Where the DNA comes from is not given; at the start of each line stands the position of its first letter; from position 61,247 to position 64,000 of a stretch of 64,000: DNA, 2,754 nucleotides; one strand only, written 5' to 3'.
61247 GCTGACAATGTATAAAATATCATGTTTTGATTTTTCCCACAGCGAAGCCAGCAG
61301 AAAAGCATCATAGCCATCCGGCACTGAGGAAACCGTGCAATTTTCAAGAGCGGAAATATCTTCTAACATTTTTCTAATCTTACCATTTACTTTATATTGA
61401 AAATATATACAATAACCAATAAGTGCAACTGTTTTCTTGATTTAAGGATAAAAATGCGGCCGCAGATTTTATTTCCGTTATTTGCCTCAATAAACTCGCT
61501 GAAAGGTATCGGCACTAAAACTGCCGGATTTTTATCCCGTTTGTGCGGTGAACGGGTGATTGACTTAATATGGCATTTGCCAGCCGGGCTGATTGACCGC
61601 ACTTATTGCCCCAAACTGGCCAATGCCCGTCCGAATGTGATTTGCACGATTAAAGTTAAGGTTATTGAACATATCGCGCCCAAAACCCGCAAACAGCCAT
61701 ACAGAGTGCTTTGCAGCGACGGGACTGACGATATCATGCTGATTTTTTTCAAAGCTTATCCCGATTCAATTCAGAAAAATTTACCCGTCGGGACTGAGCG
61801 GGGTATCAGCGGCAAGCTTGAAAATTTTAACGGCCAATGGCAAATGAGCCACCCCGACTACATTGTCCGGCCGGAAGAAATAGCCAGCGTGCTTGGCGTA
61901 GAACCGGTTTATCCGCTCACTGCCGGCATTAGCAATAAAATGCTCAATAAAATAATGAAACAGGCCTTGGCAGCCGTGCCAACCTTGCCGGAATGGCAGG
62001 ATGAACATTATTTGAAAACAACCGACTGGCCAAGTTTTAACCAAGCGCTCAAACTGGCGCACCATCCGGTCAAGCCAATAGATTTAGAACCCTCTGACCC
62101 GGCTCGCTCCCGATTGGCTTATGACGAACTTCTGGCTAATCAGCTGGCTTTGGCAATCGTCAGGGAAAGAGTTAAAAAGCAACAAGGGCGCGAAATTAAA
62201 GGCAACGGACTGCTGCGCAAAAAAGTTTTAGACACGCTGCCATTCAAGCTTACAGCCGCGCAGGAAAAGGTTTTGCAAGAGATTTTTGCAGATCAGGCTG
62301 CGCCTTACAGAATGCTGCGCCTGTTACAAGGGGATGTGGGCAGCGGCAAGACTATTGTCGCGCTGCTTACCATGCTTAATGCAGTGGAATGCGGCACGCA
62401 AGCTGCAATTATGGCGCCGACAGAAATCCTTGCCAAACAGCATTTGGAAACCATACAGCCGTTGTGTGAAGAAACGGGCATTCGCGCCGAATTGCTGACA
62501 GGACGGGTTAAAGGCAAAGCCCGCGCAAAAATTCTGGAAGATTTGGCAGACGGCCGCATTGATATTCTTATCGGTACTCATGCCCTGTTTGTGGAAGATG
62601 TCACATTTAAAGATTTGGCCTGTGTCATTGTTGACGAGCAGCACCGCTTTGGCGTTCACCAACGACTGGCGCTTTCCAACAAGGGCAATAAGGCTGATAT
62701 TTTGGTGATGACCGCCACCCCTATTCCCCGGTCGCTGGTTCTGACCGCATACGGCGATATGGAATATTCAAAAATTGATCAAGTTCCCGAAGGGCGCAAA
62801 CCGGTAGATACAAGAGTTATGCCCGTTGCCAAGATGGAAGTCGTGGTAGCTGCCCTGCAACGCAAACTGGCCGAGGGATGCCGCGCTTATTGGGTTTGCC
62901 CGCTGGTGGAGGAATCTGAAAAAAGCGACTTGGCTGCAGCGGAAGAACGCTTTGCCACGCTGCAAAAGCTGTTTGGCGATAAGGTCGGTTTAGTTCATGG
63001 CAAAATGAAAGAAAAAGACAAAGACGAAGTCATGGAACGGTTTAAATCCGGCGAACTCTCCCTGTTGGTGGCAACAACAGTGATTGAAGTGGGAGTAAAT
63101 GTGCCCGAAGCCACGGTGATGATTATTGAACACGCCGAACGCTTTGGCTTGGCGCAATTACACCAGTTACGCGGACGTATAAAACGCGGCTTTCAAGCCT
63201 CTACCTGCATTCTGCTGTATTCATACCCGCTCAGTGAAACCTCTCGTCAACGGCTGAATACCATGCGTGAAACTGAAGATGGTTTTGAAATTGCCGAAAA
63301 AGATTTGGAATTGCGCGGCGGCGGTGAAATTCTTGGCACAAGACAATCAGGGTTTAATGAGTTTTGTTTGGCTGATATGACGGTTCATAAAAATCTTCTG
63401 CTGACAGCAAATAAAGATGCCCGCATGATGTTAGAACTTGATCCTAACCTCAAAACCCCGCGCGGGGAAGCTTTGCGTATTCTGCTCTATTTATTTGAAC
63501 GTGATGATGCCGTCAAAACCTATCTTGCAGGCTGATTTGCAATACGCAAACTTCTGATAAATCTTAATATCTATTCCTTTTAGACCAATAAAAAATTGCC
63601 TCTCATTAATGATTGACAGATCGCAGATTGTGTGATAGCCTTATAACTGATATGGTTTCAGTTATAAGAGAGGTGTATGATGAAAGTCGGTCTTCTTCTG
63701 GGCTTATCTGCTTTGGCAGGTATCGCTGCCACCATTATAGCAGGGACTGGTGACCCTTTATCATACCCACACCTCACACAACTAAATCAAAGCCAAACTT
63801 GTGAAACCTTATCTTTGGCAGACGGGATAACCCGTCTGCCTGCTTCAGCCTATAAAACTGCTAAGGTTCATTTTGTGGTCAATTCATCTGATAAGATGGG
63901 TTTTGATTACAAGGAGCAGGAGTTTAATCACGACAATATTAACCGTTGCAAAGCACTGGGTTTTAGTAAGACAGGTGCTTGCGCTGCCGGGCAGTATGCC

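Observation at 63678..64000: Inverted paralogs of the Cys-rich secreted family at both ends of the window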

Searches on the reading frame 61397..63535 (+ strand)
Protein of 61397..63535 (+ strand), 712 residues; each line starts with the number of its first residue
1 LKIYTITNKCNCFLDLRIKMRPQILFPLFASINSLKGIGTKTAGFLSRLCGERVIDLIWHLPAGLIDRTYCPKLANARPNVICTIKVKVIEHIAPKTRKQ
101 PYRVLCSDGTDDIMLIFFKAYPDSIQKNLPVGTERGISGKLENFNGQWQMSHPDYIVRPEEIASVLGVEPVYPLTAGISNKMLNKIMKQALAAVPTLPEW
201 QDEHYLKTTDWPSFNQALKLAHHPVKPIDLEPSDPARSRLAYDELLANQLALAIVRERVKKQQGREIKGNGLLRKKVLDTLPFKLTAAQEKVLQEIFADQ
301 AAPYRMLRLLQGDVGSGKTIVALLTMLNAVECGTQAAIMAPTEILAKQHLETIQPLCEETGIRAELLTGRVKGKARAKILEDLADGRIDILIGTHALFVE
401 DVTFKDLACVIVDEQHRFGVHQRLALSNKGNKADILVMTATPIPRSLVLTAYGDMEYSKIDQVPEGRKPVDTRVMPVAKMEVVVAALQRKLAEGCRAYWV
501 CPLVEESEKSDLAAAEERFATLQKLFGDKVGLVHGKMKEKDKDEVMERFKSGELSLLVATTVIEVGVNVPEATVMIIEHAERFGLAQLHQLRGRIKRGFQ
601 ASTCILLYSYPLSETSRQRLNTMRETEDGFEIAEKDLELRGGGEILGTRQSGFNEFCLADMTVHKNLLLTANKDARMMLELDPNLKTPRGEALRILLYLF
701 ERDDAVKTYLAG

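Call 10: search_protein_families(library=pfam, proteins=[window:61397-63535:+], max_evalue=0.01)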
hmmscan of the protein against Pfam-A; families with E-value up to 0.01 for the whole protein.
window:61397-63535:+ (712 aa): 9 families
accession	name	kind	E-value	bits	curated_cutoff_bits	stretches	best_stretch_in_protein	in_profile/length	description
PF00270.35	DEAD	-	1.1e-24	87.5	26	1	287-445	2-162/167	DEAD/DEAH box helicase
PF00271.37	Helicase_C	-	2.7e-24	86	23.5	2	481-597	4-108/110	Helicase conserved C-terminal domain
PF17191.10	RecG_wedge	-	4.3e-14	52.9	23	1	32-194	2-162/162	RecG wedge domain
PF19833.4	RecG_dom3_C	-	2.7e-10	40.6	26.8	1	626-692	1-68/87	ATP-dependent DNA helicase RecG, domain 3, C-terminal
PF04851.21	ResIII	-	5.3e-10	39.9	22.5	1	284-442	3-162/164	Type III restriction enzyme, res subunit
PF22590.2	Cas3-like_C_2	-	0.00011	22.9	27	1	514-597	14-103/106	CRISPR-associated nuclease/helicase Cas3, C-terminal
PF01336.31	tRNA_anti-codon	-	0.00014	22.2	27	1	96-156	12-73/75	OB-fold nucleic acid binding domain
PF13604.12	AAA_30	-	0.00043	20.5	27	1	285-435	2-117/191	AAA domain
PF07517.20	SecA_DEAD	-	0.003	17.3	24.6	1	313-379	98-164/290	SecA DEAD-like domain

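Call 14: find_encoding_contigs(protein=window:61397-63535:+, flank=10000, max_places=4)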
Protein window:61397-63535:+ (712 aa): no gene with exactly this product is on record in the collection.

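Call 34: find_encoding_contigs(protein=window:61454-63535:+, flank=10000, max_places=8)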
Protein window:61454-63535:+ (693 aa): 21 contigs read that carry it; 5 places shown.
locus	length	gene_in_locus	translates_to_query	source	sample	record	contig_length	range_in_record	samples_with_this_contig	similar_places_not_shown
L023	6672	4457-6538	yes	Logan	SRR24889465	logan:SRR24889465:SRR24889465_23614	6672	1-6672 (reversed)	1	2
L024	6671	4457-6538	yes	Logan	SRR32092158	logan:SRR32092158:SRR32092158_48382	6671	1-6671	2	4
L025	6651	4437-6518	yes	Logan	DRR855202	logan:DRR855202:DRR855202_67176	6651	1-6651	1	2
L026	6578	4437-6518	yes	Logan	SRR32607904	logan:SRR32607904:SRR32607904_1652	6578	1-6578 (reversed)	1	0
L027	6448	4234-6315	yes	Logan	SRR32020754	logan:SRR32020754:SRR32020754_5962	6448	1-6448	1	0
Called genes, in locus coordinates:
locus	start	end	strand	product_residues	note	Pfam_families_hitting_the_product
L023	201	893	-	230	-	-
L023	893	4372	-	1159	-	PF17757:UvrB_inter, PF21132:MFD_D3 (weak), PF02559:CarD_TRCF_RID, PF00270:DEAD, PF04851:ResIII, PF00271:Helicase_C, PF03461:TRCF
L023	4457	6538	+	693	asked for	PF17191:RecG_wedge, PF00270:DEAD, PF04851:ResIII, PF00271:Helicase_C, PF19833:RecG_dom3_C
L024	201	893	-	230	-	-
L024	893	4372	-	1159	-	PF17757:UvrB_inter, PF21132:MFD_D3 (weak), PF02559:CarD_TRCF_RID, PF00270:DEAD, PF04851:ResIII, PF00271:Helicase_C, PF03461:TRCF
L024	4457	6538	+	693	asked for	PF17191:RecG_wedge, PF00270:DEAD, PF04851:ResIII, PF00271:Helicase_C, PF19833:RecG_dom3_C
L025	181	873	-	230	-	-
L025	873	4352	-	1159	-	PF17757:UvrB_inter, PF21132:MFD_D3 (weak), PF02559:CarD_TRCF_RID, PF00270:DEAD, PF04851:ResIII, PF00271:Helicase_C, PF03461:TRCF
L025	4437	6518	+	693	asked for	PF17191:RecG_wedge, PF00270:DEAD, PF04851:ResIII, PF00271:Helicase_C, PF19833:RecG_dom3_C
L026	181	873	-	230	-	-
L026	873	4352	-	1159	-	PF17757:UvrB_inter, PF21132:MFD_D3 (weak), PF02559:CarD_TRCF_RID, PF00270:DEAD, PF04851:ResIII, PF00271:Helicase_C, PF03461:TRCF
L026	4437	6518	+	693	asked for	PF17191:RecG_wedge, PF00270:DEAD, PF04851:ResIII, PF00271:Helicase_C, PF19833:RecG_dom3_C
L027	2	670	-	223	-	?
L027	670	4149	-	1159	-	PF17757:UvrB_inter, PF21132:MFD_D3 (weak), PF02559:CarD_TRCF_RID, PF00270:DEAD, PF04851:ResIII, PF00271:Helicase_C, PF03461:TRCF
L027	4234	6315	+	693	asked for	PF17191:RecG_wedge, PF00270:DEAD, PF04851:ResIII, PF00271:Helicase_C, PF19833:RecG_dom3_C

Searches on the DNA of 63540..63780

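Call 91: search_rna_families(source=window, start=63540, end=63780, threshold=evalue, max_evalue=1)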
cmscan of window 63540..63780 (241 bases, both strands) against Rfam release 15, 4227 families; matches with E-value up to 1: 0.
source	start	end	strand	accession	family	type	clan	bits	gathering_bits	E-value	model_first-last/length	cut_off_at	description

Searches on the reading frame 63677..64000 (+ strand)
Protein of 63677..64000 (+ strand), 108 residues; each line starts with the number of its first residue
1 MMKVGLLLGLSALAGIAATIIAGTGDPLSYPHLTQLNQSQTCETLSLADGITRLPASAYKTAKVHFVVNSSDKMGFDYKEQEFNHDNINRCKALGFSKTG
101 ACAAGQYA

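Call 10: search_protein_families(library=pfam, proteins=[window:63677-64000:+], max_evalue=0.01)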
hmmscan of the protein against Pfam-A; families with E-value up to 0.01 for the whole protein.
window:63677-64000:+ (108 aa): 0 families

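Call 17: find_related_loci(query=window:63677-64000:+, collection=genome_contigs, flank=10000)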
Query window:63677-64000:+ (108 aa) in genome_contigs; peptide patterns used: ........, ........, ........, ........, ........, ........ (x = any residue, [..] = any of these).
242 stretches matched a pattern, but none encodes a relative of the query by tblastn (E <= 1e-3).
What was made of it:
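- Tried and rejected: Peptide scan of GTDB genomes with the 108-aa fragment found nothing (call 17).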

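Call 20: find_homologous_proteins(query=window:63677-64000:+)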
Query window:63677-64000:+ (108 aa): 2 proteins with E <= 0.001 among 16 candidates.
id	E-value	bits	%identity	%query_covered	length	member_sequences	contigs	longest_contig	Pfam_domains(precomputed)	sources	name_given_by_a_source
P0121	6.1e-19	86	54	76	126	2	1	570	-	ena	-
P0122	1.3e-7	49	100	26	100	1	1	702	-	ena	-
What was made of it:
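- Tried and rejected: Word-indexed protein search with that fragment found only two fragments (call 20).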

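Call 50: search_protein_families(library=ncbifam, proteins=[window:63677-64000:+], max_evalue=0.1)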
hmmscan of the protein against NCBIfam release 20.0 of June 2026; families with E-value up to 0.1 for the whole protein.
window:63677-64000:+ (108 aa): 0 families

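Call 60: search_protein_representatives(protein=window:63677-64000:+)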
Query: 108 residues. Proteins with E-value up to 0.001 (for the whole library): 25; up to 1e-10: 12; up to 1e-30: 1. The best 25 are listed.
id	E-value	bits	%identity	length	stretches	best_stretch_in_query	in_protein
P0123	4.0e-60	216.2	94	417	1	2-108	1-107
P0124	8.9e-27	109.2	78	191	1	32-108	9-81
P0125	1.7e-19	85.8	33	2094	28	26-63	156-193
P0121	1.9e-19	85.6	51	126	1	3-107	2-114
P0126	6.0e-17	77.7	51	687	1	17-107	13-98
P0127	1.7e-16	76.2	56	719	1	18-106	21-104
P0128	7.5e-16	74.1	70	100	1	2-71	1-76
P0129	1.1e-15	73.6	64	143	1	2-75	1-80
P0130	1.2e-15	73.5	51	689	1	22-107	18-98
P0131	3.7e-15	71.9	38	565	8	78-103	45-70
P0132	2.6e-13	66.0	65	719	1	59-106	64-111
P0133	1.7e-11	60.1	53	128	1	17-96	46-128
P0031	1.1e-08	51.1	44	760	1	2-105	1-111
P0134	1.8e-08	50.5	53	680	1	29-105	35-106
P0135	3.5e-08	49.5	45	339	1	7-103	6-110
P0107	3.1e-06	43.3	44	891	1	31-96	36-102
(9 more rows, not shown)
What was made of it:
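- Tried and rejected: The exhaustive phmmer search was needed to find P0123, P0126 and P0127 (call 60).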

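Call 63: find_encoding_contigs(protein=P0123, flank=10000, max_places=6)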
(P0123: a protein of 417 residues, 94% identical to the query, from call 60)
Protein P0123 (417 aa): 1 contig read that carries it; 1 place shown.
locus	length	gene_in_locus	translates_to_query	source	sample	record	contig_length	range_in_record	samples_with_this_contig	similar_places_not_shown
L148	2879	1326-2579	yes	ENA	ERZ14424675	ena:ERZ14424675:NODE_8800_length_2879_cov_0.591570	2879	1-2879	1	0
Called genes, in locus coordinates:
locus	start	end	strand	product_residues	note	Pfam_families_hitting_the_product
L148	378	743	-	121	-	-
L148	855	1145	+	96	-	-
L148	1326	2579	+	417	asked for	-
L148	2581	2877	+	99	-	?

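Call 79: search_protein_families(library=pfam, proteins=[P0126, P0127, P0123], max_evalue=0.01)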
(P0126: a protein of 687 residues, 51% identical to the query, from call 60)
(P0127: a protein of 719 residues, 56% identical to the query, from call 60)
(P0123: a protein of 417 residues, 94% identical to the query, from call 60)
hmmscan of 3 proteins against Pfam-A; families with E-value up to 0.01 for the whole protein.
P0126 (687 aa): 0 families

P0127 (719 aa): 0 families

P0123 (417 aa): 0 families
